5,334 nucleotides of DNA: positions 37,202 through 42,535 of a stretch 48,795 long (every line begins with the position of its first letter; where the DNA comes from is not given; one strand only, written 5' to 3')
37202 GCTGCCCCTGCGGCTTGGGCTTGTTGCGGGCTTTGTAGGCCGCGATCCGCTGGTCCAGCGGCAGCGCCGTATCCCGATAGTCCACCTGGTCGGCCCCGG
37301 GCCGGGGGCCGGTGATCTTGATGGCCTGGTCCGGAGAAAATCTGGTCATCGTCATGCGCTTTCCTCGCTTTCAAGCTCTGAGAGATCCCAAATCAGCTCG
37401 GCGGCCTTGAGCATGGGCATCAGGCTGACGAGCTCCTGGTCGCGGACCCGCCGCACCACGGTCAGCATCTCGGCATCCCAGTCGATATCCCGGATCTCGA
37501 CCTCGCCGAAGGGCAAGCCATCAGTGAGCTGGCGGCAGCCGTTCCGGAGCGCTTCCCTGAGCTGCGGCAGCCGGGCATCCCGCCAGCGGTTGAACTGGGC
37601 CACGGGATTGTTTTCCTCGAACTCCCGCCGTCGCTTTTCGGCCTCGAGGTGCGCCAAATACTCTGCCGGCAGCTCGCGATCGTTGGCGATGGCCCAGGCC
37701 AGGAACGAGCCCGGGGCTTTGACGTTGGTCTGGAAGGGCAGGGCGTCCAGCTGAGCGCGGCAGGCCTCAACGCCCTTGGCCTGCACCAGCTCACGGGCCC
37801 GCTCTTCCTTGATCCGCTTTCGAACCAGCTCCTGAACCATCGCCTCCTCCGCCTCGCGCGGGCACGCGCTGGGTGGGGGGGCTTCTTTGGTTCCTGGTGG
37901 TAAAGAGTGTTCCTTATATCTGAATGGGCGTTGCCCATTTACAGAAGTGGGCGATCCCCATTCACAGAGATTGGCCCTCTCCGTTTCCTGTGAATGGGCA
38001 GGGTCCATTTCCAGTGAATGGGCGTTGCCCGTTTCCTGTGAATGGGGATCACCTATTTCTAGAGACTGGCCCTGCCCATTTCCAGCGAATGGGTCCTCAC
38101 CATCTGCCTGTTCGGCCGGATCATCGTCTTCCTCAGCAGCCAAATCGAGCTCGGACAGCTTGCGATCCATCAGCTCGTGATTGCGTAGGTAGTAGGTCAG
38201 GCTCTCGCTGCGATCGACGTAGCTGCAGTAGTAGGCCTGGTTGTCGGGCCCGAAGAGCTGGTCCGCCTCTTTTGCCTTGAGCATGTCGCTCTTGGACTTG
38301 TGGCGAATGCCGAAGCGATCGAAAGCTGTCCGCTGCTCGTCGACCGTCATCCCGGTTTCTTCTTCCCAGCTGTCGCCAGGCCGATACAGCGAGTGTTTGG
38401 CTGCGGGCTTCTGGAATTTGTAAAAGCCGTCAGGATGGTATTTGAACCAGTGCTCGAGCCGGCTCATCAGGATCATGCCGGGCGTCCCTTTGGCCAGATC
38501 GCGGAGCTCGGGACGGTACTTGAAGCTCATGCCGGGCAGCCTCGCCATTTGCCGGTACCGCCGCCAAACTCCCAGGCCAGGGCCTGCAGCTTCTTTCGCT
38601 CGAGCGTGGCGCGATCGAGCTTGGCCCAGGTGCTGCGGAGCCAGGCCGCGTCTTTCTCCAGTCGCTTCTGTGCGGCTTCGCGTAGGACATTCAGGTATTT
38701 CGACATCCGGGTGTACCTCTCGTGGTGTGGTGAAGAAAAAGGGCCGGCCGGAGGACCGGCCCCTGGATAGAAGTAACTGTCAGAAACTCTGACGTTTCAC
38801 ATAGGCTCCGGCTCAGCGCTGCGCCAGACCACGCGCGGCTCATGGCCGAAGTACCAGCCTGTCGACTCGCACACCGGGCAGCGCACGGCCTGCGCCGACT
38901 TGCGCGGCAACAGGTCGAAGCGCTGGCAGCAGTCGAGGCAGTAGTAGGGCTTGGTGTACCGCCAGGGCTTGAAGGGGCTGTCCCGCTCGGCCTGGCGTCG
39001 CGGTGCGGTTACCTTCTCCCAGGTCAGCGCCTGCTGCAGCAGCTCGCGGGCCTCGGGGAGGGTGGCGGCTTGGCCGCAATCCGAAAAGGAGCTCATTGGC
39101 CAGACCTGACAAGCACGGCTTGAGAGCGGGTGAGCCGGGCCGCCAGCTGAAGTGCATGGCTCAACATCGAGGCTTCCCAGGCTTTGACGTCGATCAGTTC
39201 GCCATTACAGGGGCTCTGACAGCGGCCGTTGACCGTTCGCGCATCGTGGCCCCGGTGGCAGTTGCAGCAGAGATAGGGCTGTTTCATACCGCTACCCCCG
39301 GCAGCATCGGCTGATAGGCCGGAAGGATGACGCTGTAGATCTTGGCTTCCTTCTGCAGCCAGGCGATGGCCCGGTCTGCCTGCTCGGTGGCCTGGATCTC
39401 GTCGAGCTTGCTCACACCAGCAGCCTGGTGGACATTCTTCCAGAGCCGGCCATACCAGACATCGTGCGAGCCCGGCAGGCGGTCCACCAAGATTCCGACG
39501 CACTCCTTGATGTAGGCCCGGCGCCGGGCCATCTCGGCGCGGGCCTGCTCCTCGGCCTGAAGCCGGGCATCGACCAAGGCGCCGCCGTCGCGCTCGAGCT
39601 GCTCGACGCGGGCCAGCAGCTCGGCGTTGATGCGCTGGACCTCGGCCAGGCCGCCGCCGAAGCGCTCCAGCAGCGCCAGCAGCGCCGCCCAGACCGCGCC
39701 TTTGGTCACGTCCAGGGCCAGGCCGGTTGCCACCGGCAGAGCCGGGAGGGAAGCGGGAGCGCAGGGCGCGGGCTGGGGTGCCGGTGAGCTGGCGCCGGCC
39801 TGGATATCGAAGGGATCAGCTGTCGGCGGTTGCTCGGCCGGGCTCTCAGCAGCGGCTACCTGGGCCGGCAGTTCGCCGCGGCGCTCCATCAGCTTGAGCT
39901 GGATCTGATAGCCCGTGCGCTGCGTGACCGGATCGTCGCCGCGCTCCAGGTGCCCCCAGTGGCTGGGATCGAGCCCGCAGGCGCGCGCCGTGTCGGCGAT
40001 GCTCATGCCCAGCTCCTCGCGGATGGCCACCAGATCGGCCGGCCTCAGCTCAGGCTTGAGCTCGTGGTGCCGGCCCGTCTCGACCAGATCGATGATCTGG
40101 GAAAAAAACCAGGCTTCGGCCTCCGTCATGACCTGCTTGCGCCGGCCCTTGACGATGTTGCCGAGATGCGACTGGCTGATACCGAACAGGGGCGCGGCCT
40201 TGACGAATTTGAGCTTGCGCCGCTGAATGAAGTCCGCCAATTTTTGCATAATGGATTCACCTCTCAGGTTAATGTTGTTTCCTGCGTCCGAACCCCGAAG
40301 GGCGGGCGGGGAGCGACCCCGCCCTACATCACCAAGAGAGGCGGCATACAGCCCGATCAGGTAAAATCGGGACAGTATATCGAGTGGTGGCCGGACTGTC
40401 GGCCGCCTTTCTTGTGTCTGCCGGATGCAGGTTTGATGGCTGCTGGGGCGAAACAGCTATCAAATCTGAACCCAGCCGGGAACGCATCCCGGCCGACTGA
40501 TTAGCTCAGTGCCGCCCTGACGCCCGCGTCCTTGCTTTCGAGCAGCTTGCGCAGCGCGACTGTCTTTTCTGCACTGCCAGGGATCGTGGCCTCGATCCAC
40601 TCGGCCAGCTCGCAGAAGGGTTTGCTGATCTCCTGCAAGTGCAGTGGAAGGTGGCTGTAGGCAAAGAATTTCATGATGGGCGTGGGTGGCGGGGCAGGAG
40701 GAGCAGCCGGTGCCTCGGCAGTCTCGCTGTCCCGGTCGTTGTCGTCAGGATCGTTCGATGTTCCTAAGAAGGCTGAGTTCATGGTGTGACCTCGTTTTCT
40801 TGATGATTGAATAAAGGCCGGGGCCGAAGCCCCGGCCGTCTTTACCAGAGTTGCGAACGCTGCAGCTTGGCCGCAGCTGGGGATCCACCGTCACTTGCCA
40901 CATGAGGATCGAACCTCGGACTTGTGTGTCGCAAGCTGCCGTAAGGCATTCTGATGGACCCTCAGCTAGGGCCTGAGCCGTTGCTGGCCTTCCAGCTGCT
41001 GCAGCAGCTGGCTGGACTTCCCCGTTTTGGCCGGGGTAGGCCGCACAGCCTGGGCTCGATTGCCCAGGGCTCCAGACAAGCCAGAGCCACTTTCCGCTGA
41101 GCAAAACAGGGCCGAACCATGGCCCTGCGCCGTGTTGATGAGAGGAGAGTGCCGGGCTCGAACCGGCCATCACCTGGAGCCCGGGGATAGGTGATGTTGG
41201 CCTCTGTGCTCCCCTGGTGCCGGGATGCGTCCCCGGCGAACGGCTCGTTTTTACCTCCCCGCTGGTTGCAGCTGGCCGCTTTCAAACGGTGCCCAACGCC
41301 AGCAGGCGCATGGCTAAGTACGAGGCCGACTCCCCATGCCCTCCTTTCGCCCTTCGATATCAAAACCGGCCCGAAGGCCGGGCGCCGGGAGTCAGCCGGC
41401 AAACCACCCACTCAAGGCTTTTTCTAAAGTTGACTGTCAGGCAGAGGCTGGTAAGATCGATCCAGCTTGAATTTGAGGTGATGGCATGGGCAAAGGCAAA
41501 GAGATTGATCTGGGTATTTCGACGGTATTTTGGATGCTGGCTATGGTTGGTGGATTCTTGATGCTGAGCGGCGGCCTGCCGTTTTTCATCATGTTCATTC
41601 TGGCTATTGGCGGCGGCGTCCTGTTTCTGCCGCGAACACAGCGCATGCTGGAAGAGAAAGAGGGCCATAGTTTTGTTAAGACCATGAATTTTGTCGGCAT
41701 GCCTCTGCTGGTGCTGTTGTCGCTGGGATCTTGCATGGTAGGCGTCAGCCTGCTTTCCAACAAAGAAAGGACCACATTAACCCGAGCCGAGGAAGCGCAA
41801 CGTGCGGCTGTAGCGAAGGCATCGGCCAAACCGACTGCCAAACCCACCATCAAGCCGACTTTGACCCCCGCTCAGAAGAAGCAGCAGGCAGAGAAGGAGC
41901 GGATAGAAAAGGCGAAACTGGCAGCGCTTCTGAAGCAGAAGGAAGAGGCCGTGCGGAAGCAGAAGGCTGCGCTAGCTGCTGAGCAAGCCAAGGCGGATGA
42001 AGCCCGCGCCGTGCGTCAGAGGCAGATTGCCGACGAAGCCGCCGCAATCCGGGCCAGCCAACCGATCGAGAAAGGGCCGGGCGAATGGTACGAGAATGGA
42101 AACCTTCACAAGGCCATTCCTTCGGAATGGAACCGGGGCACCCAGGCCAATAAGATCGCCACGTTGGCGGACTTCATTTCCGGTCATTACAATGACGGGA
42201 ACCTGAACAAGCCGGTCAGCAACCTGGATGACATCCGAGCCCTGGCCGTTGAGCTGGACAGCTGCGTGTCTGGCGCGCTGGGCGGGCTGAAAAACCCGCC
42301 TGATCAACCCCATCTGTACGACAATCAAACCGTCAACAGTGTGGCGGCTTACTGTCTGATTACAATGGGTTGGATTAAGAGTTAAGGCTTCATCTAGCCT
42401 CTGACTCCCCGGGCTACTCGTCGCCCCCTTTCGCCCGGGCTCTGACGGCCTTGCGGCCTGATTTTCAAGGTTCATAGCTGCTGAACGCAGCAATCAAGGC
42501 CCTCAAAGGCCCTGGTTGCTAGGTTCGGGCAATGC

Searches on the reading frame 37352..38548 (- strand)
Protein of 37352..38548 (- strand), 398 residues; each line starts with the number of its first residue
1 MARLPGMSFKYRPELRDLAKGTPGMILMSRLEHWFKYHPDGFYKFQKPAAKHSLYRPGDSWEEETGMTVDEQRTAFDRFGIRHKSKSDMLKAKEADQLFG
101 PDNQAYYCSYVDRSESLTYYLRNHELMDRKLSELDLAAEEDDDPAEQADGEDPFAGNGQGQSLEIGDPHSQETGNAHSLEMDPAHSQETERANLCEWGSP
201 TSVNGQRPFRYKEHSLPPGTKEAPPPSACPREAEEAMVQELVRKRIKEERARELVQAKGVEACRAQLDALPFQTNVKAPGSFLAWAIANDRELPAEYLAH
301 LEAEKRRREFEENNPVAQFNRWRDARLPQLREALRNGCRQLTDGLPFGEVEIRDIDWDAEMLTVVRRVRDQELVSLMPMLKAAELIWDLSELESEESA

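Call 19: search_protein_families(library=pfam, proteins=[window:37352-38548:-], max_evalue=0.01)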
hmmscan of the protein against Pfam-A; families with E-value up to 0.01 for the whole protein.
window:37352-38548:- (398 aa): 0 families

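Call 46: search_protein_families(library=phrogs, proteins=[window:37352-38548:-], max_evalue=0.01)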
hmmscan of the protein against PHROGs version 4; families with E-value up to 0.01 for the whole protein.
window:37352-38548:- (398 aa): 1 family
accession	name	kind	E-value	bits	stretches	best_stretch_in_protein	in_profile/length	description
phrog_9773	-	DNA, RNA and nucleotide metabolism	0.0053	17.5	0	8-75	13-72/288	replication initiation O-like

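Call 100: search_protein_families(library=ncbifam, proteins=[window:37352-38548:-], max_evalue=0.01)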
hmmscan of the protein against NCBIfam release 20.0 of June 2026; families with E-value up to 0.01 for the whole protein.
window:37352-38548:- (398 aa): 0 families

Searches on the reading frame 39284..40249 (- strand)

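Call 19: search_protein_families(library=pfam, proteins=[window:39284-40249:-], max_evalue=0.01)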
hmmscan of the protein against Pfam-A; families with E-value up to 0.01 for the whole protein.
window:39284-40249:- (321 aa): 3 families
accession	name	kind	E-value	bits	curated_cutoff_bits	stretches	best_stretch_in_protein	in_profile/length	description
PF13560.12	HTH_31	-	3.7e-09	37.2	27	1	76-109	9-43/64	Helix-turn-helix domain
PF01381.28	HTH_3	-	8.7e-06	26.1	23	1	75-112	3-40/55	Helix-turn-helix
PF13744.12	HTH_37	-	0.0029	17.8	27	0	1-39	20-58/80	Helix-turn-helix domain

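Call 46: search_protein_families(library=phrogs, proteins=[window:39284-40249:-], max_evalue=0.01)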
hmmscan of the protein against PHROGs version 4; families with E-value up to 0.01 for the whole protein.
window:39284-40249:- (321 aa): 3 families
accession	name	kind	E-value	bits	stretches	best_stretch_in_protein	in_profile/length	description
phrog_8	-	transcription regulation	0.0011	19.4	1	3-106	80-195/346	transcriptional regulator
phrog_2328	-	transcription regulation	0.0021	18.8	0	73-116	20-63/128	transcriptional repressor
phrog_2339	-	DNA, RNA and nucleotide metabolism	0.0075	17.3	0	1-38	27-64/98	HTH DNA binding protein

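Call 100: search_protein_families(library=ncbifam, proteins=[window:39284-40249:-], max_evalue=0.01)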
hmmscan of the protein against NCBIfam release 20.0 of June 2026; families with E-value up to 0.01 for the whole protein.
window:39284-40249:- (321 aa): 1 family
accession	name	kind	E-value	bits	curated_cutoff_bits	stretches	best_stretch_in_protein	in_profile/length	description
TIGR02607.1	antidote_HigA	equivalog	0.0049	16.7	47.7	0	5-38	13-46/81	HigA family addiction module antitoxin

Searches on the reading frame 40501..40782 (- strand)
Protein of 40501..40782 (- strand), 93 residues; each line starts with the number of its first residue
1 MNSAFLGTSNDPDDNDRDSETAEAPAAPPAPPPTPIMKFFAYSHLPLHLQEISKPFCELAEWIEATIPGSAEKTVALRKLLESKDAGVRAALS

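Call 74: search_protein_families(library=phrogs, proteins=[window:40501-40782:-], max_evalue=0.01)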
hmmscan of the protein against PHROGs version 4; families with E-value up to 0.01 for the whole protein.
window:40501-40782:- (93 aa): 3 families
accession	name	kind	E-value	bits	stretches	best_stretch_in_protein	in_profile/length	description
phrog_1761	-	unknown function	3.3e-27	96.5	1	25-93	71-139/148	-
phrog_5120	-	unknown function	3e-15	57.2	1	35-92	13-70/79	-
phrog_1454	-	unknown function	0.0024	19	1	49-80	31-62/81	-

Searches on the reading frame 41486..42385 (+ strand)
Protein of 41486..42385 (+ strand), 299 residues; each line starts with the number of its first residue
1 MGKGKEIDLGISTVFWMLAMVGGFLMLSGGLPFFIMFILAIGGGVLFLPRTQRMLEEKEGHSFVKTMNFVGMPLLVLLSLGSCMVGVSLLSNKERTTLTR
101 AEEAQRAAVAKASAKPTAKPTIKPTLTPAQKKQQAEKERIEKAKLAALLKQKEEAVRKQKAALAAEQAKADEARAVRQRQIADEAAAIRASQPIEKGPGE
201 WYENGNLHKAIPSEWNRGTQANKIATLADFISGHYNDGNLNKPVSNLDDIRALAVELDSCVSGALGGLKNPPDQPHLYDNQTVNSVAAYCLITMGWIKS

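Call 74: search_protein_families(library=phrogs, proteins=[window:41486-42385:+], max_evalue=0.01)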
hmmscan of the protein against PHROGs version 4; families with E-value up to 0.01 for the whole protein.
window:41486-42385:+ (299 aa): 1 family
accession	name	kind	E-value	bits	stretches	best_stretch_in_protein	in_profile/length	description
phrog_23065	-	unknown function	2.4e-13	51.3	1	200-298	31-133/134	-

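Call 99: search_solved_structures(query=window:41486-42385:+, max_evalue=1)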
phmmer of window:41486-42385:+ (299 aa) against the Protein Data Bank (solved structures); distinct sequences matched with E-value up to 1: 3.
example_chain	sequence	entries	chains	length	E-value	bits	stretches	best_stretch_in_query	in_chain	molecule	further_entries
9axt_AD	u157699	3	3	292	0.2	14.6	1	62-219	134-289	Small ribosomal subunit protein uS2A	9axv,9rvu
9hd7_R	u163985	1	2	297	0.56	13.1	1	107-141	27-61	Chlorophyll a-b binding protein, chloroplastic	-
7mq8_NC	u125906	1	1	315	0.6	13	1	97-180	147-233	Neuroguidin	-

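Call 100: search_protein_families(library=ncbifam, proteins=[window:41486-42385:+], max_evalue=0.01)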
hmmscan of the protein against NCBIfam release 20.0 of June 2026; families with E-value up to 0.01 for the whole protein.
window:41486-42385:+ (299 aa): 1 family
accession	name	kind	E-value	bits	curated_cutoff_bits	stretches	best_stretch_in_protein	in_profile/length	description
NF038216.1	ABZJ_00895_fam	subfamily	0.00024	21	33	1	10-84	13-87/134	ABZJ_00895 family protein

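Call 104: search_protein_families(library=padloc, proteins=[window:41486-42385:+], max_evalue=0.01)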
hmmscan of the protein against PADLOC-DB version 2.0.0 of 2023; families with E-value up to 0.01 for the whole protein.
window:41486-42385:+ (299 aa): 0 families
